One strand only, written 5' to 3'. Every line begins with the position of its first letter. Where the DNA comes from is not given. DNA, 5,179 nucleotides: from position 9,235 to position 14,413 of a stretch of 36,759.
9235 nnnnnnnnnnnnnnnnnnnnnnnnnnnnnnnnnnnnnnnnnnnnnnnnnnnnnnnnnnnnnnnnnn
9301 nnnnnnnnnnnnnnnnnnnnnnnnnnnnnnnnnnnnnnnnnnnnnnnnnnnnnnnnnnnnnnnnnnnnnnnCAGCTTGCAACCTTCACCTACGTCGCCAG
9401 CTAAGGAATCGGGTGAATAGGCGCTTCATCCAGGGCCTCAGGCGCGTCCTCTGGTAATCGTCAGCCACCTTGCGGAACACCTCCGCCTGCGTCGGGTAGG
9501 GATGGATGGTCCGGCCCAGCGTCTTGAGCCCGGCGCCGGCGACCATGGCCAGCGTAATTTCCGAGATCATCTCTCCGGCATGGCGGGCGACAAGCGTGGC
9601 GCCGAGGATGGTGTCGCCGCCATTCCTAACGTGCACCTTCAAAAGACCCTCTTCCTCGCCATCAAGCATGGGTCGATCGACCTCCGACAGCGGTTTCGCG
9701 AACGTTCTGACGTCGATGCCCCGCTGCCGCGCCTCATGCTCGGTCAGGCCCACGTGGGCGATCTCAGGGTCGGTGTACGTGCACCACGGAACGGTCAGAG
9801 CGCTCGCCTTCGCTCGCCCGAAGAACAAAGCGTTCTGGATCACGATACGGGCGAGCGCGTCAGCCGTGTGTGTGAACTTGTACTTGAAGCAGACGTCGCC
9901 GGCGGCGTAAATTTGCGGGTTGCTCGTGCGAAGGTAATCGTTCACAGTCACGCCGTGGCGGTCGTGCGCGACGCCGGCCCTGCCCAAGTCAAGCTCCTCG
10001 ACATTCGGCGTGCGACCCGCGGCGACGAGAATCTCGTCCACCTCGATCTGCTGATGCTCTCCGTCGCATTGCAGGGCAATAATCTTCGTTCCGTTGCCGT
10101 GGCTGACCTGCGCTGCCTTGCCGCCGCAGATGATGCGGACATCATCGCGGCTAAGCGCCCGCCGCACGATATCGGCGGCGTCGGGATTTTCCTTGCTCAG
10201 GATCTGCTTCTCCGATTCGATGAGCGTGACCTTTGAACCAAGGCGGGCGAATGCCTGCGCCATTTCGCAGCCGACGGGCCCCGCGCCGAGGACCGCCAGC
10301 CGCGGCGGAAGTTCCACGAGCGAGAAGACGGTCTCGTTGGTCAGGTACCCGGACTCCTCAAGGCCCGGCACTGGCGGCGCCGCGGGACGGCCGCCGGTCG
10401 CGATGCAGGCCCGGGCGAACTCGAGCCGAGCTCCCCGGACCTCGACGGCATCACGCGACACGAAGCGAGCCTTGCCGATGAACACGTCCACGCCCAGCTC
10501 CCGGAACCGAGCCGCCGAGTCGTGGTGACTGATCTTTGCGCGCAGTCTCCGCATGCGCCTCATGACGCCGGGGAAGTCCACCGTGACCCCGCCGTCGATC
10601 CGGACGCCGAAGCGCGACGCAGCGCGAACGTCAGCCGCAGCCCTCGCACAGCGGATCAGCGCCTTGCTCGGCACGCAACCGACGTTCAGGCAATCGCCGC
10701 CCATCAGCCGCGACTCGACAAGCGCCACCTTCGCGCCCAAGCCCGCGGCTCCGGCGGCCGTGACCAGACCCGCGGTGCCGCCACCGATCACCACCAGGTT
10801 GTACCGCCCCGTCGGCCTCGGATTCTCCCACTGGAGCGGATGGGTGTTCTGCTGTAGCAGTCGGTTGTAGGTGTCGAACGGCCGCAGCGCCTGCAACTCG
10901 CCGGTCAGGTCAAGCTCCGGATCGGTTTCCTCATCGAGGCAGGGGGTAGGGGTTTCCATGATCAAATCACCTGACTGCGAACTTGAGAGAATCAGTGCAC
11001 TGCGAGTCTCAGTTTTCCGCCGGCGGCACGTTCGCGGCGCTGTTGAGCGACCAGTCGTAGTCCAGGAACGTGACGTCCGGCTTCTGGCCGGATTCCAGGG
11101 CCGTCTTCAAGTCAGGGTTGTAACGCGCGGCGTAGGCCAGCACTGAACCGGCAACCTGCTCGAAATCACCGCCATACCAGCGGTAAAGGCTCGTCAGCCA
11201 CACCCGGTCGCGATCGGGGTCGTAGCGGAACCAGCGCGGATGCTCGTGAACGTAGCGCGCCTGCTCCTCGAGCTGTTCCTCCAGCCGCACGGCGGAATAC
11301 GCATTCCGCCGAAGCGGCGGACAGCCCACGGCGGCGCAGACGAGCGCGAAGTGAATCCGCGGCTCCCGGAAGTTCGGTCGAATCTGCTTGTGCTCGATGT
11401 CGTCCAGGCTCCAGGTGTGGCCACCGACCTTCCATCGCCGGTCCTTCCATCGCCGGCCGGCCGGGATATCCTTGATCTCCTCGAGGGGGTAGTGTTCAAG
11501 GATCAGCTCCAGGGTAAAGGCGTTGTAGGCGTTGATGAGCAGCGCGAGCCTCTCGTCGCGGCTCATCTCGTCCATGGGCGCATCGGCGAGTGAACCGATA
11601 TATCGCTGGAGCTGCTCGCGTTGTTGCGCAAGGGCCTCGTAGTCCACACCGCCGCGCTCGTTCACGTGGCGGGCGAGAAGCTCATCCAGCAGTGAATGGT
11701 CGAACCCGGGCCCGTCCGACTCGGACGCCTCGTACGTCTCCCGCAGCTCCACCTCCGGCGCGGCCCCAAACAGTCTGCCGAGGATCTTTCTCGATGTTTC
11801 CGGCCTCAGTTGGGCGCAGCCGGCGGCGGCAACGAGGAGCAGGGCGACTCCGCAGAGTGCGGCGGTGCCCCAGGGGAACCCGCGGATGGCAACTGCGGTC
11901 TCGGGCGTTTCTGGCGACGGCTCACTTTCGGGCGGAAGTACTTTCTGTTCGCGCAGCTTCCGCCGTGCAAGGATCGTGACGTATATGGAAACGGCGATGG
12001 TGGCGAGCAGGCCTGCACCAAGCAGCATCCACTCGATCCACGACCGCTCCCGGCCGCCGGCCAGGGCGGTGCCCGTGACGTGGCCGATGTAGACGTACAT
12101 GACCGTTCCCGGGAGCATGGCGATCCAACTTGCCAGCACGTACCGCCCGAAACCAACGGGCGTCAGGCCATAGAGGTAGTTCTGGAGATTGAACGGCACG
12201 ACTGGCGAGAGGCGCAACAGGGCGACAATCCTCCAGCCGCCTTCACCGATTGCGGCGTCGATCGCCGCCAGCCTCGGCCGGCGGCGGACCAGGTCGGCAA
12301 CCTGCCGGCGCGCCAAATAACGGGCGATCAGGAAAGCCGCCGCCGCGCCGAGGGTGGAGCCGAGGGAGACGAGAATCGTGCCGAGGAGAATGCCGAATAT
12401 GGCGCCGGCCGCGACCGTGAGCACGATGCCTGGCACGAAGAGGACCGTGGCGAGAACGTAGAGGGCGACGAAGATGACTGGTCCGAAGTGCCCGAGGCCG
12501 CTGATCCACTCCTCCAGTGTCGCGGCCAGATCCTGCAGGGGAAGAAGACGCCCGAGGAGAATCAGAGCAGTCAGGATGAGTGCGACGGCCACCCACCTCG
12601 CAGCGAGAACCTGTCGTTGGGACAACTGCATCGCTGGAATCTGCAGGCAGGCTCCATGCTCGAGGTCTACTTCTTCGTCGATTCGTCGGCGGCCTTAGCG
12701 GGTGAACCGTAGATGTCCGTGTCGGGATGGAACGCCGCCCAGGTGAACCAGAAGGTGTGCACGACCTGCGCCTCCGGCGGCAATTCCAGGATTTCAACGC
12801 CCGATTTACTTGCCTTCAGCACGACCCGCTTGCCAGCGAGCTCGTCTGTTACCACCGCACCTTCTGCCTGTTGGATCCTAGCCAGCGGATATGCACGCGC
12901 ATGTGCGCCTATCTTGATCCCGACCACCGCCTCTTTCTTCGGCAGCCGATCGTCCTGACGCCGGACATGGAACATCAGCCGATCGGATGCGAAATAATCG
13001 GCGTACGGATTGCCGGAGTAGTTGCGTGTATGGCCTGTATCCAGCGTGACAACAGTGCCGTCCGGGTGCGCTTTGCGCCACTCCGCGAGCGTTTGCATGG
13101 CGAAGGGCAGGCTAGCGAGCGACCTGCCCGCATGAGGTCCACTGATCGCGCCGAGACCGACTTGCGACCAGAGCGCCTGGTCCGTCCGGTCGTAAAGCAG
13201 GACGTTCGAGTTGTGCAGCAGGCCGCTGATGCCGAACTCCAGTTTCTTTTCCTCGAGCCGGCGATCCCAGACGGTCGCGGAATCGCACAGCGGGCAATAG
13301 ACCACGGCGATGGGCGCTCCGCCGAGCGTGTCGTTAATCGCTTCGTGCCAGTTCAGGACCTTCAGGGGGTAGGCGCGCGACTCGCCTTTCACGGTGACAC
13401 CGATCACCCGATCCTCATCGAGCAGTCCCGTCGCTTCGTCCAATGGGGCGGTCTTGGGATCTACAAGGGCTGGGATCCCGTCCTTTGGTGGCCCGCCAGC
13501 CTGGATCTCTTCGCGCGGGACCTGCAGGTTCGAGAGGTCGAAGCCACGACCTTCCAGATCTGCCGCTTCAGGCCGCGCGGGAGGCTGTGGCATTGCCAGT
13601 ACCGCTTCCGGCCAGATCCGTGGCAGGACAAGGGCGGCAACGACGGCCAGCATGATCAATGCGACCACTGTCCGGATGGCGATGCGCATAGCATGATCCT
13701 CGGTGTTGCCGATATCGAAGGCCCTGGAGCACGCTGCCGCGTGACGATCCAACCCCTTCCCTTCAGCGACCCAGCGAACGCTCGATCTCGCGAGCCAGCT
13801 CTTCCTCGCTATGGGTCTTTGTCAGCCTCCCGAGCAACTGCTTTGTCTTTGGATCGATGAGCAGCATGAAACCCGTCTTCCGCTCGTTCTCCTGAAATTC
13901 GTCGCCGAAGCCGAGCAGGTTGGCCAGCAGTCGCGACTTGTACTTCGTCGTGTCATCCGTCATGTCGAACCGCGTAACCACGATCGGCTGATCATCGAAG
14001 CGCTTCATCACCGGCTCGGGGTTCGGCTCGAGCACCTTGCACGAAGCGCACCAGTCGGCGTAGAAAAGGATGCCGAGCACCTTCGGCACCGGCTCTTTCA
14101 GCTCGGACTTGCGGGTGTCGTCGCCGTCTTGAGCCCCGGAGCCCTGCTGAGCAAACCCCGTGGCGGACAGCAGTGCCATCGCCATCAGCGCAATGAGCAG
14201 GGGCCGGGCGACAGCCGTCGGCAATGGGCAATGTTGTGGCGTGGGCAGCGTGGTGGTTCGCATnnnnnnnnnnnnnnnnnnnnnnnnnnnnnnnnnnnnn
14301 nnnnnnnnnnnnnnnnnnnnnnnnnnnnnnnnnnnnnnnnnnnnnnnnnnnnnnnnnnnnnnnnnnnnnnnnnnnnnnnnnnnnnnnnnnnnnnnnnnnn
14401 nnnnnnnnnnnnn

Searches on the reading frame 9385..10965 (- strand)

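Call 41: search_protein_families(library=pfam, proteins=[window:9385-10965:-], max_evalue=0.001)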
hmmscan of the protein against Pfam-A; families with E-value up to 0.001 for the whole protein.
window:9385-10965:- (526 aa): 13 families
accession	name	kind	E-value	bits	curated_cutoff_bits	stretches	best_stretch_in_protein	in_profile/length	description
PF07992.20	Pyr_redox_2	-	2.2e-59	201.7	26.1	1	55-368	1-287/291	Pyridine nucleotide-disulphide oxidoreductase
PF02852.28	Pyr_redox_dim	-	1.5e-29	102.9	25.3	1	392-499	1-108/110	Pyridine nucleotide-disulphide oxidoreductase, dimerisation domain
PF00070.33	Pyr_redox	-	1.2e-21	77.5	22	1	222-292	1-71/82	Pyridine nucleotide-disulphide oxidoreductase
PF01134.28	GIDA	-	1.7e-10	41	22.1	1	57-115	2-58/391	Glucose inhibited division protein A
PF01262.27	AlaDh_PNT_C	-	1.2e-07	31.8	23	0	56-86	30-60/214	Alanine dehydrogenase/PNT, C-terminal domain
PF13738.12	Pyr_redox_3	-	7.2e-07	29.2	30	1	187-356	129-305/305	Pyridine nucleotide-disulphide oxidoreductase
PF03486.20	HI0933_like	-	1e-06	28.8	50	0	56-86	2-32/244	HI0933-like protein Rossmann domain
PF13450.12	NAD_binding_8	-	4.1e-06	27.4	21.9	0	59-86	1-28/68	NAD(P)-binding Rossmann-like domain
PF12831.13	FAD_oxidored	-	1.1e-05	25.3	27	0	57-90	2-36/416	FAD dependent oxidoreductase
PF05834.18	Lycopene_cycl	-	1.2e-05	25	23.4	0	223-258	2-39/380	Lycopene cyclase protein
PF03721.20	UDPG_MGDP_dh_N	-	0.00013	22.1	27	0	222-271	2-51/187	UDP-glucose/GDP-mannose dehydrogenase family, NAD binding domain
PF02737.24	3HCDH_N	-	0.00035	21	22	1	223-273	2-52/180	3-hydroxyacyl-CoA dehydrogenase, NAD binding domain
PF01266.30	DAO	-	0.00037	20.6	27.9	0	223-254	2-33/353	FAD dependent oxidoreductase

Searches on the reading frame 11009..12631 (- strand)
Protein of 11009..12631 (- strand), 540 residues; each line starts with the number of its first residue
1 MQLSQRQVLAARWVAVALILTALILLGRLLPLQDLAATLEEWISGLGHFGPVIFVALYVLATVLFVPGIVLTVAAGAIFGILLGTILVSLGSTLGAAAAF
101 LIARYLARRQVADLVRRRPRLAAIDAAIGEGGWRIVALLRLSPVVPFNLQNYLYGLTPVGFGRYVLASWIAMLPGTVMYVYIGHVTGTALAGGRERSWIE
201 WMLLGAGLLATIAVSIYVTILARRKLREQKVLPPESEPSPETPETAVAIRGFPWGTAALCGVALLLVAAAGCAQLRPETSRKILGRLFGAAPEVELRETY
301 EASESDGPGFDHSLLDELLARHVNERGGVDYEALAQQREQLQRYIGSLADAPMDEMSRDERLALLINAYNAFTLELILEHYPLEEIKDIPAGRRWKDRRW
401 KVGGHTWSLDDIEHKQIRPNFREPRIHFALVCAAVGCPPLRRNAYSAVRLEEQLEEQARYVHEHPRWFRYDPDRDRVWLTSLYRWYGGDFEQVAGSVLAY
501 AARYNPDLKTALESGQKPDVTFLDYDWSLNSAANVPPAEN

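Call 41: search_protein_families(library=pfam, proteins=[window:11009-12631:-], max_evalue=0.001)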
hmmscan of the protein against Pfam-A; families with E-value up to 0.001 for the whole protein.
window:11009-12631:- (540 aa): 2 families
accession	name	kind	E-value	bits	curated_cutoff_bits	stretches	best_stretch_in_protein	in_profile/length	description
PF04784.19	DUF547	-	5.7e-28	97.9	27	1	354-459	2-122/125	Protein of unknown function, DUF547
PF09335.16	VTT_dom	-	3e-25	89.5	33.9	1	66-184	1-122/123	VTT domain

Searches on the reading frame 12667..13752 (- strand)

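Call 7: search_protein_families(library=pfam, proteins=[window:12667-13752:-], max_evalue=0.01)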
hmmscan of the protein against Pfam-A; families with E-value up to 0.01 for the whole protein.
window:12667-13752:- (361 aa): 1 family
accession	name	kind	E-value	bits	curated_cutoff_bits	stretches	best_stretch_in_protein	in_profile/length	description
PF11376.13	DUF3179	-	2.1e-83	280.6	27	1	90-319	1-229/292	Protein of unknown function (DUF3179)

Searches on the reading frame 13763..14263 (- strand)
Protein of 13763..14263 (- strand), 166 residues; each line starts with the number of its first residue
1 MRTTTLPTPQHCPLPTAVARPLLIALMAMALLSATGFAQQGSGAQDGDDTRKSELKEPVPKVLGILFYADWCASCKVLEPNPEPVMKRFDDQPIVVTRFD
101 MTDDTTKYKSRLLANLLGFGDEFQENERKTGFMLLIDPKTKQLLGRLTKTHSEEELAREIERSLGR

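Call 5: search_protein_families(library=pfam, proteins=[window:13763-14263:-], max_evalue=0.01)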
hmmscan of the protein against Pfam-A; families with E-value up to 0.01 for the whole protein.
window:13763-14263:- (166 aa): 1 family
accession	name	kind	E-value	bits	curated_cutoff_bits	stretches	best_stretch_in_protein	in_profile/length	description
PF00085.26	Thioredoxin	-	1.1e-06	29.1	23.5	1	62-105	21-62/103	Thioredoxin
